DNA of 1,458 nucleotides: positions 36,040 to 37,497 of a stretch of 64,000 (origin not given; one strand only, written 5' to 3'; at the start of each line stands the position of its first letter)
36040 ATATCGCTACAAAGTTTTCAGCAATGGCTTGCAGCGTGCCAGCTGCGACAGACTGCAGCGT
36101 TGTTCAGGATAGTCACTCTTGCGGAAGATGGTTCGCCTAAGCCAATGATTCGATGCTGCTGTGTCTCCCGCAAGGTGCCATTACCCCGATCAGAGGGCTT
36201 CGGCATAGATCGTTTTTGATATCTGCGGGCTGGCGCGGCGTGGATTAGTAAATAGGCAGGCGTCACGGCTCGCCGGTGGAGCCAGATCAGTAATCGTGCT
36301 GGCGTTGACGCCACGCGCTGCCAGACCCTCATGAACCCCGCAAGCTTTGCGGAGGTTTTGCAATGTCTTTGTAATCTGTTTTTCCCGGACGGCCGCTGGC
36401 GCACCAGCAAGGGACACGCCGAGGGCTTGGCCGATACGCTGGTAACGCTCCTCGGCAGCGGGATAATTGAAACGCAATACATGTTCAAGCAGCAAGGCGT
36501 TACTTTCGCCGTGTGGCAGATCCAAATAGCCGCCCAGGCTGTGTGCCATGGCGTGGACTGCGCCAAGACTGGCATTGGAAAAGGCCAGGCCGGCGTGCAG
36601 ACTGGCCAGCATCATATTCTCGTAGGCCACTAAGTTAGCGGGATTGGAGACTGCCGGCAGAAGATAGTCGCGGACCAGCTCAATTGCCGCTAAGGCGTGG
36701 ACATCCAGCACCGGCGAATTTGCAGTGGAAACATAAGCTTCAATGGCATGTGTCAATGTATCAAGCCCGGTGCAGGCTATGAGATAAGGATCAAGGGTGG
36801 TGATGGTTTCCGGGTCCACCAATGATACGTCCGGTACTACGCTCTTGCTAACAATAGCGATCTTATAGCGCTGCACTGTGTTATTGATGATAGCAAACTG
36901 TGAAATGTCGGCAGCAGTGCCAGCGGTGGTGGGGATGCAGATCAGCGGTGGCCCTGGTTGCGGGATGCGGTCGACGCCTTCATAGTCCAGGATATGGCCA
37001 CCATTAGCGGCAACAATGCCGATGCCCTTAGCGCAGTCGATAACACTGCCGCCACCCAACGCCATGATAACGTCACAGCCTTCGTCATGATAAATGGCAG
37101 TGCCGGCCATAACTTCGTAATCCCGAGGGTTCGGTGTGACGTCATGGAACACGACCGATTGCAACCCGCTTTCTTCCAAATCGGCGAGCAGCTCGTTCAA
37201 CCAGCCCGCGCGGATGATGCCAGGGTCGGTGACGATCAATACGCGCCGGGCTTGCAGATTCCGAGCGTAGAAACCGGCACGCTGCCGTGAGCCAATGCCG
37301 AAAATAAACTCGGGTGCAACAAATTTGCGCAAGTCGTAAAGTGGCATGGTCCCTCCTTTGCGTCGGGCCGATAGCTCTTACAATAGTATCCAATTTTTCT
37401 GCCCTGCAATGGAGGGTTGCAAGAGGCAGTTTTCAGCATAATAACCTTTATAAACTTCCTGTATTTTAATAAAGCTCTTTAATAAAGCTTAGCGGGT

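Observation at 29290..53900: A 24-kb tract where most genes are full length but carry many small frameshifts, mixed with intact genes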

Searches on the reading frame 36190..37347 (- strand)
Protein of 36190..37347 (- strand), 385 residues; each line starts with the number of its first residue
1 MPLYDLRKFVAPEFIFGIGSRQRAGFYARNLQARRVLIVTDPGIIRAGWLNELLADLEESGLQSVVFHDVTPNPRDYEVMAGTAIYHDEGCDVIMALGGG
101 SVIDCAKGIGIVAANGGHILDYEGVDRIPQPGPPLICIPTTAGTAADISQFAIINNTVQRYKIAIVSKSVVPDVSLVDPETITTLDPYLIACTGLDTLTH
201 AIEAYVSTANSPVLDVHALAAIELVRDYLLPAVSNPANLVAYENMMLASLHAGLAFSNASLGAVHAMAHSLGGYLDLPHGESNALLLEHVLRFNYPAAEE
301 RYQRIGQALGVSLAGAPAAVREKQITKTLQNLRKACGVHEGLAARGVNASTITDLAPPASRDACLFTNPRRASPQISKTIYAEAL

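Call 4: find_encoding_contigs(protein=window:36190-37347:-, flank=10000, max_places=10)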
Protein window:36190-37347:- (385 aa): no gene with exactly this product is on record in the collection.

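Call 11: find_related_loci(query=window:36190-37347:-, collection=genome_contigs, flank=10000)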
Query window:36190-37347:- (385 aa) in genome_contigs; peptide patterns used: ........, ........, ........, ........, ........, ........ (x = any residue, [..] = any of these).
435 stretches matched a pattern; 384 encode a relative of the query (tblastn E <= 1e-3); the best 80 are kept; 80 distinct loci.
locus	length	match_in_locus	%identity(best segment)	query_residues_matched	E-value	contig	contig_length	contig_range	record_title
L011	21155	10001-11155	97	1-385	0e+0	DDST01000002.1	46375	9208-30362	MAG TPA_asm: Proteobacteria bacterium UBA2383 UBA2383_contig_6810, whole genome shotgun sequence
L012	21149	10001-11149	77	1-385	0e+0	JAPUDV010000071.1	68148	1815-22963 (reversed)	MAG: Candidatus Competibacteraceae bacterium isolate labscale reactor_MAG8 NODE_321_length_68148_cov_15.735949, whole ge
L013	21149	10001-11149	76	1-385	0e+0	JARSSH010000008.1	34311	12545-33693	MAG: Candidatus Competibacter sp. isolate SCELSE-2-Com NODE_1362_length_34311_cov_179.828614, whole genome shotgun seque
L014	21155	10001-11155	79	1-385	0e+0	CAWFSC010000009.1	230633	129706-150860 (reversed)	MAG: uncultured Gammaproteobacteria bacterium isolate MFD00905.bin.2.43 genome assembly, contig: contig_3717, whole geno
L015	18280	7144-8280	72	1-385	0e+0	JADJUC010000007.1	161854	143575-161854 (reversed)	MAG: Candidatus Proximibacter danicus isolate Hirt_18-Q3-R61-65_BATAC.395 tig00014883-10-1617440, whole genome shotgun s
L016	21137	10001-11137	72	1-385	0e+0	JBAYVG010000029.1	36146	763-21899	MAG: Rhodocyclaceae bacterium isolate SO_2016_LW3_54 scaffold01802_LW162_2016, whole genome shotgun sequence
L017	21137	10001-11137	72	1-385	0e+0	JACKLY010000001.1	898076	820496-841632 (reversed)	MAG: Zoogloeaceae bacterium isolate HK-STAS-PROT-104 HK-STAS-PROT-104_1, whole genome shotgun sequence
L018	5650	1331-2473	74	1-385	0e+0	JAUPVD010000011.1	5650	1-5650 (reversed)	MAG: Pseudomonadota bacterium isolate erpe_2018_sw_24hr_WHONDRS-SW48-000093_B_bin.29 scaffold_14600, whole genome shotgu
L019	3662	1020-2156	72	1-385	0e+0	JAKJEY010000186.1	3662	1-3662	MAG: Proteobacteria bacterium isolate UR.bin50 NODE_186_length_3662_cov_2.591074, whole genome shotgun sequence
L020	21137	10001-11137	71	1-385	0e+0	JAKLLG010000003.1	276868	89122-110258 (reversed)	MAG: Rhodocyclaceae bacterium isolate MAG.136 MAG.136-scaffold_23, whole genome shotgun sequence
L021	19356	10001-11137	72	1-385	0e+0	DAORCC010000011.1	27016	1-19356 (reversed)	MAG TPA_asm: Azospira sp. isolate AMR_MDS_0916 NODE_905_length_27016_cov_10.515263, whole genome shotgun sequence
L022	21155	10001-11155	69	1-385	2e-179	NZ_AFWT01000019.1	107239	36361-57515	Thiorhodococcus drewsii AZ1 ctg193, whole genome shotgun sequence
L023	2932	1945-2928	78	1-330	0e+0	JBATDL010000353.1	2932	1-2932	MAG: Candidatus Competibacter sp. isolate MFD10475_ilm_asm_bin27 k127_269323, whole genome shotgun sequence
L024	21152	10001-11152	67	1-384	2e-173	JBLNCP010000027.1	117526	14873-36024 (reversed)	MAG: Solirubrobacterales bacterium isolate MAG122 PRJNA950955_bin3_renamed_26, whole genome shotgun sequence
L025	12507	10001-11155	67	1-385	7e-173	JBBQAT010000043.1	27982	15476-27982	MAG: Burkholderiales bacterium isolate Co_metawrap_1439 Cmw_1439_k141_19632166_length_27982_cov_16.5277, whole genome sh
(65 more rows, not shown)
